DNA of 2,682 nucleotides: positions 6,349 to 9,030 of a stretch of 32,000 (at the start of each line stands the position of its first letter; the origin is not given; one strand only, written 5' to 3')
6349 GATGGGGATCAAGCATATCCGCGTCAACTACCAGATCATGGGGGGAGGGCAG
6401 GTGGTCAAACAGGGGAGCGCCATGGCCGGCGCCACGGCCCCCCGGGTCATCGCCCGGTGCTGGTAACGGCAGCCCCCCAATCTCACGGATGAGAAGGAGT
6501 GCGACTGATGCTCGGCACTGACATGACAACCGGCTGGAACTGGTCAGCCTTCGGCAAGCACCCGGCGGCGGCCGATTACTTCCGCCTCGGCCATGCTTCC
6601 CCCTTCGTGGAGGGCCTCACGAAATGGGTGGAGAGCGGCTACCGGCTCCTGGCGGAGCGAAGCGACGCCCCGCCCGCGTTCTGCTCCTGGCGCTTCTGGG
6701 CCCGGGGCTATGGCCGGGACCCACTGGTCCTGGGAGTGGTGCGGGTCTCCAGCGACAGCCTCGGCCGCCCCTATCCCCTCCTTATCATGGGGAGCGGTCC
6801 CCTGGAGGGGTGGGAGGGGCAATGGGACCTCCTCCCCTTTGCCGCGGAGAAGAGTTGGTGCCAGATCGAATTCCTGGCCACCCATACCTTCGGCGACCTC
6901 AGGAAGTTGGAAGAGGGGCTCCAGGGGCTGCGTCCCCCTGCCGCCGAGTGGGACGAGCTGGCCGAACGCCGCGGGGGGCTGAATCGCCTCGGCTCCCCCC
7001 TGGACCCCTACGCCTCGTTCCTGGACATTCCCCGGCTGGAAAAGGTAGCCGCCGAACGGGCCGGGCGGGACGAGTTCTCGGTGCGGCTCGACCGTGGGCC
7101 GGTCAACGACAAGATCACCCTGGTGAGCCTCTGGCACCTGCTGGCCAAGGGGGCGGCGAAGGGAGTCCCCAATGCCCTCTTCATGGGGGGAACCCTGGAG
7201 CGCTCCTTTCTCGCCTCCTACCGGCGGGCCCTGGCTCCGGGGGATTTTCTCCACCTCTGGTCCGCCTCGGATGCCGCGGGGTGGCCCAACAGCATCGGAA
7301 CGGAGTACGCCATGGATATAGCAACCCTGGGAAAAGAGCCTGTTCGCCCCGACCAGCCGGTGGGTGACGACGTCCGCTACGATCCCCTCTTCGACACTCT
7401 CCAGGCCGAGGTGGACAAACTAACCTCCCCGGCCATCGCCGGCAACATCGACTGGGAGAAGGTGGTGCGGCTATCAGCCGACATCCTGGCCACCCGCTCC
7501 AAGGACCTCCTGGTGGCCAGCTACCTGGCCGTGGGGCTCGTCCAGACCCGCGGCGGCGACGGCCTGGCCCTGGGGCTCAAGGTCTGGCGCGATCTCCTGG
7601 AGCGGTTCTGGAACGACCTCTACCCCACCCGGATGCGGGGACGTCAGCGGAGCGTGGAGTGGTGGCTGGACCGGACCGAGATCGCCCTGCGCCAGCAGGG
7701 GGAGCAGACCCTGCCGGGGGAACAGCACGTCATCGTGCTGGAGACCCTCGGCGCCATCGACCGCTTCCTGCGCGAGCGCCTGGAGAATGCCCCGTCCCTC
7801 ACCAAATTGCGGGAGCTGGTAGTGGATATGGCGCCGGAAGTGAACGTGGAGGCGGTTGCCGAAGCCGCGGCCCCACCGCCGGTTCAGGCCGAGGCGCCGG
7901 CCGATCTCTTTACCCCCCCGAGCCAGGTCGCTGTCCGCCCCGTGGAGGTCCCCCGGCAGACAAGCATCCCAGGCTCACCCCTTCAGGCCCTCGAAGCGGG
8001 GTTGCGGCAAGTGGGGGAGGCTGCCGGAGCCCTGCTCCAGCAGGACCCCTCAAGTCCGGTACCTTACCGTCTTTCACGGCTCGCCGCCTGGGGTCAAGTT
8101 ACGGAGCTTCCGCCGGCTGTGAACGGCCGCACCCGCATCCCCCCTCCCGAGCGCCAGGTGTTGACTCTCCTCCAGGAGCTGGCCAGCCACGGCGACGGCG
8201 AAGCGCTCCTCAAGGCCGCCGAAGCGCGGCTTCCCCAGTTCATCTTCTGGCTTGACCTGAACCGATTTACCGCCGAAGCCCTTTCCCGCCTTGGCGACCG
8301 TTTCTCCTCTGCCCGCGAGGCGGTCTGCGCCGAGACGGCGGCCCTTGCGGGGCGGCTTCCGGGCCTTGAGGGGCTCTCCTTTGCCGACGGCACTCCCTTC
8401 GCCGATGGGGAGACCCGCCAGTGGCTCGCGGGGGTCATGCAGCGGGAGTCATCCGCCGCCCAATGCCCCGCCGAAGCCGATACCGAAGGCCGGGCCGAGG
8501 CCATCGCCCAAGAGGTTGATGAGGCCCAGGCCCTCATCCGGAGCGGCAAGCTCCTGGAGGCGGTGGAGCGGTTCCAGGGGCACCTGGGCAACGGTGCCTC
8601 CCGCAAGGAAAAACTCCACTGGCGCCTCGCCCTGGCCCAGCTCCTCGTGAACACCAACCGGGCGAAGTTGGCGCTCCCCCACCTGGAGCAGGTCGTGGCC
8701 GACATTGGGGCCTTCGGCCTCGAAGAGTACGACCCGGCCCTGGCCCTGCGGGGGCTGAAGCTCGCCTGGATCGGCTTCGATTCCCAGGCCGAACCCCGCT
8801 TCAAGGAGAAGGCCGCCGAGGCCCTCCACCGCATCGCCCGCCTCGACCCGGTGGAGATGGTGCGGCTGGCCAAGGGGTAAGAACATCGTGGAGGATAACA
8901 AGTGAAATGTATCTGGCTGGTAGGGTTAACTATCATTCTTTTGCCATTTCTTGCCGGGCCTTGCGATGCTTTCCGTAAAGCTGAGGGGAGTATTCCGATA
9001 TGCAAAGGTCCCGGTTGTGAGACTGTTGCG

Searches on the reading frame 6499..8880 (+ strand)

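Call 7: search_protein_families(library=pfam, proteins=[window:6499-8880:+], max_evalue=0.001)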
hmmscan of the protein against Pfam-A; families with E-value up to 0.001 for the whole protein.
window:6499-8880:+ (793 aa): 3 families
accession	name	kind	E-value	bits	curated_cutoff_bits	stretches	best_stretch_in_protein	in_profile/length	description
PF16989.10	T6SS_VasJ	-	8.8e-72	242.1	26.2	1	499-753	5-252/255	Type VI secretion, EvfE, EvfF, ImpA, BimE, VC_A0119, VasJ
PF06812.17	ImpA_N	-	8.6e-29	100.5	26.9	1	280-389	2-117/119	ImpA, N-terminal, type VI secretion system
PF09867.14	TagF_N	-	6.1e-10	39.6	27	1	17-133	2-121/135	TagF N-terminal domain, Type VI secretion system-associated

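Call 55: search_protein_families(library=ncbifam, proteins=[window:6499-8880:+], max_evalue=0.01)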
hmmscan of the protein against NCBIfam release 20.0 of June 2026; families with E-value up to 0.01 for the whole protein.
window:6499-8880:+ (793 aa): 4 families
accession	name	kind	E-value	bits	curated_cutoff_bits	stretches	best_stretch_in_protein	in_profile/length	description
TIGR03362.1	VI_chp_7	equivalog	9.6e-137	456.9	230.1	1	275-757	2-476/476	type VI secretion system protein TssA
TIGR03363.1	VI_chp_8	equivalog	9.2e-27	94.6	160.85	2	280-378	8-113/353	type VI secretion system protein TssA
TIGR03373.1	VI_minor_4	hypoth_equivalog_domain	3.7e-12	46.5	41.2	1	18-99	3-90/136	type VI secretion system-associated protein TagF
NF041244.1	IglI_fam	subfamily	5.4e-05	23.2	100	1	318-468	12-168/290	type VI secretion system protein IglI family protein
